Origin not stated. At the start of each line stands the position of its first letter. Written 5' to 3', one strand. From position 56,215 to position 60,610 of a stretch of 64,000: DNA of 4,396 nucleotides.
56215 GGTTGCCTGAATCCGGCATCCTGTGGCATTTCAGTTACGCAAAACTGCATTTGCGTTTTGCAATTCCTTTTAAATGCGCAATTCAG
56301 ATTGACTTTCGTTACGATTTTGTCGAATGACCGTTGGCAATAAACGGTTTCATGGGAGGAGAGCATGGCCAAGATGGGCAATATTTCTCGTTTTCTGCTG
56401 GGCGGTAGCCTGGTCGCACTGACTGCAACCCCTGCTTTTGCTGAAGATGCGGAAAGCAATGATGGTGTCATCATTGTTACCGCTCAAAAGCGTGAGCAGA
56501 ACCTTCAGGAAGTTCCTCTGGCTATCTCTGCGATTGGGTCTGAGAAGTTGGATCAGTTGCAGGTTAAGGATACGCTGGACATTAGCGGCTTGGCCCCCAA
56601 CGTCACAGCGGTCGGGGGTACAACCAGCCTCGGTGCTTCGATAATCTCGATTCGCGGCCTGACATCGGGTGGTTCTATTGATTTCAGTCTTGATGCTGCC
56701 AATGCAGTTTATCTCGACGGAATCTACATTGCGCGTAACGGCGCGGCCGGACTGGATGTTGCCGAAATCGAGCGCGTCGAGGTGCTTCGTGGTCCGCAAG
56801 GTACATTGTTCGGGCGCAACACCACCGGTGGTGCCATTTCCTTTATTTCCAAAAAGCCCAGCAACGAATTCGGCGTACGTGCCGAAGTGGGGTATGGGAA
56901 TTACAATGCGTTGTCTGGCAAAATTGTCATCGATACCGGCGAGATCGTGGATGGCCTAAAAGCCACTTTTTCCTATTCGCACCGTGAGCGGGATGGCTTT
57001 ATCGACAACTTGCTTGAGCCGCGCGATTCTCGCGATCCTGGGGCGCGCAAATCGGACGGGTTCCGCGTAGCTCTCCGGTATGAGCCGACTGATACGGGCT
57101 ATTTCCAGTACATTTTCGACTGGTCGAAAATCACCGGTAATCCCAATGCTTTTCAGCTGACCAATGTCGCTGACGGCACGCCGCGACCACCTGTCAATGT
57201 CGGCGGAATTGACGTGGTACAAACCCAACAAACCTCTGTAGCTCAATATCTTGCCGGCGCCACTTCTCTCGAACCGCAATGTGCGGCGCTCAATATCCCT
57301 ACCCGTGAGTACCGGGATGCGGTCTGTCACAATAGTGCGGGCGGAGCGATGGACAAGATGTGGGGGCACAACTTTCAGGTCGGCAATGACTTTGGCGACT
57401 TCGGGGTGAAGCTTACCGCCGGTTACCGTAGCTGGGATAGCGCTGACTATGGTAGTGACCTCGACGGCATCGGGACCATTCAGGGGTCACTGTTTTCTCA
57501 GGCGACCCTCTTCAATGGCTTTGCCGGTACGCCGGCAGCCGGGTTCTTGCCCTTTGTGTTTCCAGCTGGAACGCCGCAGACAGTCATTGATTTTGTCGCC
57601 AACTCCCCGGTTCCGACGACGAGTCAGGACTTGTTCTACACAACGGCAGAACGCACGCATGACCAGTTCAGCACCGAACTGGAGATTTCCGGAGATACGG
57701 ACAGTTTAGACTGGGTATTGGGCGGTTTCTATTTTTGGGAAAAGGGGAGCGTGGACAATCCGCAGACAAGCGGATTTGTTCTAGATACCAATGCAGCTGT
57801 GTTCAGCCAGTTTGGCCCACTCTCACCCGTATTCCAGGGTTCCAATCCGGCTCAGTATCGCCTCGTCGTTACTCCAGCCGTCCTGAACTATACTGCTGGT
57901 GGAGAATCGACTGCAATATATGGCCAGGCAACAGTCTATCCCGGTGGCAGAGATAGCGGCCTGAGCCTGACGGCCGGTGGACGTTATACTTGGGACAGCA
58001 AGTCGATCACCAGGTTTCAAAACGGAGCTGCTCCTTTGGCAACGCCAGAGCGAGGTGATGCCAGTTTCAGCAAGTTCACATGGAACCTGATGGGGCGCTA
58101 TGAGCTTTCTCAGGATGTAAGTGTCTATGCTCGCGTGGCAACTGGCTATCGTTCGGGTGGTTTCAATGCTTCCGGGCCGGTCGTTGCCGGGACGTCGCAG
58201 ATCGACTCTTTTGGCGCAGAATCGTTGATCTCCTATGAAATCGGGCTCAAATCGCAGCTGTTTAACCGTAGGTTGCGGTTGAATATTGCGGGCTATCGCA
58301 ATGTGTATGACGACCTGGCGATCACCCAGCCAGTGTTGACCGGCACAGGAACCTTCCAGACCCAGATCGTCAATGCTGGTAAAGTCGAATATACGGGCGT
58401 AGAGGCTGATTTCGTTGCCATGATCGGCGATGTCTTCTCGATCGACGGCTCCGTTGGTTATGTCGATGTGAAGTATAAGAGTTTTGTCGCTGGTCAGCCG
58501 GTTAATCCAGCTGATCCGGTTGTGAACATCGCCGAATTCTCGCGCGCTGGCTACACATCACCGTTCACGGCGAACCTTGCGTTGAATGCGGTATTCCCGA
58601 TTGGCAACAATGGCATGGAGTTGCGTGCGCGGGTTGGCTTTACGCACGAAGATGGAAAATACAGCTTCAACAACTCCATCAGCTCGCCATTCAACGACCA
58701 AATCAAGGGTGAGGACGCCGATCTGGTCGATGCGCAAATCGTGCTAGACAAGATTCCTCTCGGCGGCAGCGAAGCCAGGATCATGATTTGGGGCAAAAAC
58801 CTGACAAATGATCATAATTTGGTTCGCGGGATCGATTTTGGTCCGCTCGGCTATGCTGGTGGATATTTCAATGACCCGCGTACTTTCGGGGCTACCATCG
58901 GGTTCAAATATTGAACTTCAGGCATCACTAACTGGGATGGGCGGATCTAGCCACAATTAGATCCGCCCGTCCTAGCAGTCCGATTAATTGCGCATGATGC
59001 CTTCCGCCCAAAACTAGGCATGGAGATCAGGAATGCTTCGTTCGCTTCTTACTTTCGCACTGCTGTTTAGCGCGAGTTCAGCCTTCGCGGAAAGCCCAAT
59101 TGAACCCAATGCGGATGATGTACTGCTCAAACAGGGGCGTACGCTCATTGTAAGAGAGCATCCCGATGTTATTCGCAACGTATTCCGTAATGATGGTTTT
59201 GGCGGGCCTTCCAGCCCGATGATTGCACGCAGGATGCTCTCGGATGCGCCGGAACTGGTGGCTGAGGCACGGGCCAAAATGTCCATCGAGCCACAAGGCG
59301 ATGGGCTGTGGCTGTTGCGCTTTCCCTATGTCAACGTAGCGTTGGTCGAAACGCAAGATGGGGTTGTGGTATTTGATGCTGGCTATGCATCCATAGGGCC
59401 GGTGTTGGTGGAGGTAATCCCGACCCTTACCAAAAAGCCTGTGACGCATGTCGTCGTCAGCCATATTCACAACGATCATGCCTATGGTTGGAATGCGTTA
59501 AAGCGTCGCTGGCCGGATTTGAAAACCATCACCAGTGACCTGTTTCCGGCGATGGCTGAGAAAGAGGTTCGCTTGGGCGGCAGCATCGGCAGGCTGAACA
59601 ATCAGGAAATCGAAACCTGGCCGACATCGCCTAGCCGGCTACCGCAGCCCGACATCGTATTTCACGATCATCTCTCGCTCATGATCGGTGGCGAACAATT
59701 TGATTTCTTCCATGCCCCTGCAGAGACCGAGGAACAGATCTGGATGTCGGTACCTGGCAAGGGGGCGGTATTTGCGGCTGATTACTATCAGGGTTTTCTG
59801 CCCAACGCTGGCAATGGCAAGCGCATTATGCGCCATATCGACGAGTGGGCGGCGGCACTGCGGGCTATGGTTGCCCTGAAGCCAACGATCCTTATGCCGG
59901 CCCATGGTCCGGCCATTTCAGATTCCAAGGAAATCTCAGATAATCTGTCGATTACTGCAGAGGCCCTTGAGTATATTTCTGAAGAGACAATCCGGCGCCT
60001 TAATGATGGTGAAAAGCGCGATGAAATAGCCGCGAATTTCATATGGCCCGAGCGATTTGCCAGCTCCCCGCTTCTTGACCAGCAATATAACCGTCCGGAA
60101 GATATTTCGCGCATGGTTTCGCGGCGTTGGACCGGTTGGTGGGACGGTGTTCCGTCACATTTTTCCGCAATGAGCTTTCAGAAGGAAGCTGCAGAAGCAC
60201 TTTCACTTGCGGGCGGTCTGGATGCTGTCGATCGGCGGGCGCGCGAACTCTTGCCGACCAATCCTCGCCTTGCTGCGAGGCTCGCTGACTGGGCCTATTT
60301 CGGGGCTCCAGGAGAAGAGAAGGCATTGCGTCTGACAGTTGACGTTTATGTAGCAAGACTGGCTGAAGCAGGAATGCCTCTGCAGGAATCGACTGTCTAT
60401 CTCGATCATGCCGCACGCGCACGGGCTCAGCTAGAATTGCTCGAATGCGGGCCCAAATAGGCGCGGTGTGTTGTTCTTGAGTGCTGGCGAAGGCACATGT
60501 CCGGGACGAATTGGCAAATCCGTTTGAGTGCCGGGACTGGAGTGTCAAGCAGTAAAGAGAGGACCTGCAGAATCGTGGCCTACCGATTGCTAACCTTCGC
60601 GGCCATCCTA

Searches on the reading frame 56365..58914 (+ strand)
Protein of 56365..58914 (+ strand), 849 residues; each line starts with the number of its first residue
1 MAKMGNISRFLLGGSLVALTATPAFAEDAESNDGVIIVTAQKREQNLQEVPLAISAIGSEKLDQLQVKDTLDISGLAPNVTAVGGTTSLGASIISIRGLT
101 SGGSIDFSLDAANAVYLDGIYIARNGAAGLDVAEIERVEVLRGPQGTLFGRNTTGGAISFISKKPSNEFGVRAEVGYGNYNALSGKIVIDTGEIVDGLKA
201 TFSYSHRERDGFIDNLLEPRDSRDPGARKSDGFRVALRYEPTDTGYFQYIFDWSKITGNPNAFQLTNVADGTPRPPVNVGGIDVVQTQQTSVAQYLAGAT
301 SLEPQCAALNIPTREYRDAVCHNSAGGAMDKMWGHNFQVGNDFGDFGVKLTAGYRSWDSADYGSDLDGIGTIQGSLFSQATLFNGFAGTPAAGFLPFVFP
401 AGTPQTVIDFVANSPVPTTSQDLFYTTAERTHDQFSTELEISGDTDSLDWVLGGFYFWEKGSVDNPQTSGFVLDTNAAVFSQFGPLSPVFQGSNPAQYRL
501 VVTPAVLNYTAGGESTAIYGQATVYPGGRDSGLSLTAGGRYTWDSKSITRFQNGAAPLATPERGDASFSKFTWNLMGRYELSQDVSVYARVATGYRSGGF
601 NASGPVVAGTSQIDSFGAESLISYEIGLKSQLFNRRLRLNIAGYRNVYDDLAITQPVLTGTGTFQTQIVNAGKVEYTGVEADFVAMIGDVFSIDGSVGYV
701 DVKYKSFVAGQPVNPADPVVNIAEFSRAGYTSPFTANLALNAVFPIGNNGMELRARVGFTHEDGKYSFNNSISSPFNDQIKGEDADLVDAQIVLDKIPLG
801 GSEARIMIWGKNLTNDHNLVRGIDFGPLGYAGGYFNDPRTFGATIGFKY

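Call 28: search_protein_families(library=pfam, proteins=[window:56365-58914:+], max_evalue=0.00001)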
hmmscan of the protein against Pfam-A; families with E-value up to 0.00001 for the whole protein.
window:56365-58914:+ (849 aa): 2 families
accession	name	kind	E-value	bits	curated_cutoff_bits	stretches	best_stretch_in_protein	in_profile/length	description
PF00593.30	TonB_dep_Rec_b-barrel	-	2.4e-24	87.4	27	1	371-770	79-403/436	TonB dependent receptor-like, beta-barrel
PF07715.20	Plug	-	2.2e-17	63.9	23.9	1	47-157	2-107/107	TonB-dependent Receptor Plug Domain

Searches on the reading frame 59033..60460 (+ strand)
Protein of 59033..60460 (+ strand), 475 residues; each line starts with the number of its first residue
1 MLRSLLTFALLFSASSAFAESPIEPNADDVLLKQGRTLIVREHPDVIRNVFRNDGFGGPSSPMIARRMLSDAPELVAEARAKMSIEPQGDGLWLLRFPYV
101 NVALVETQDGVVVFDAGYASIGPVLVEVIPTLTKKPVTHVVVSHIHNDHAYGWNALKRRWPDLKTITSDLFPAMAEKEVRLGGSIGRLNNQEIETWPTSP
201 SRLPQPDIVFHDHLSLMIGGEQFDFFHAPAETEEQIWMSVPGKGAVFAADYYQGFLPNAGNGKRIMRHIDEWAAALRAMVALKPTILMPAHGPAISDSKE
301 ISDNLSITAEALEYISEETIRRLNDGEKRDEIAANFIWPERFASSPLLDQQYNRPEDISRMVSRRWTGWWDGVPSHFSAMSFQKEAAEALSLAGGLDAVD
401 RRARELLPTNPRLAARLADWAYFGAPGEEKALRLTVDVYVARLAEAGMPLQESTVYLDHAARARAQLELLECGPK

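Call 28: search_protein_families(library=pfam, proteins=[window:59033-60460:+], max_evalue=0.00001)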
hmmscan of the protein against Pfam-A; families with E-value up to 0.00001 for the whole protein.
window:59033-60460:+ (475 aa): 2 families
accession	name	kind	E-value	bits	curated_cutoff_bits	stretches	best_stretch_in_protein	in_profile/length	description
PF00753.33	Lactamase_B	-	3.9e-17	63.3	22.7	1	99-291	5-196/196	Metallo-beta-lactamase superfamily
PF14863.12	Alkyl_sulf_dimr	-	1.2e-15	58.6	26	1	330-464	3-137/139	Alkyl sulfatase dimerisation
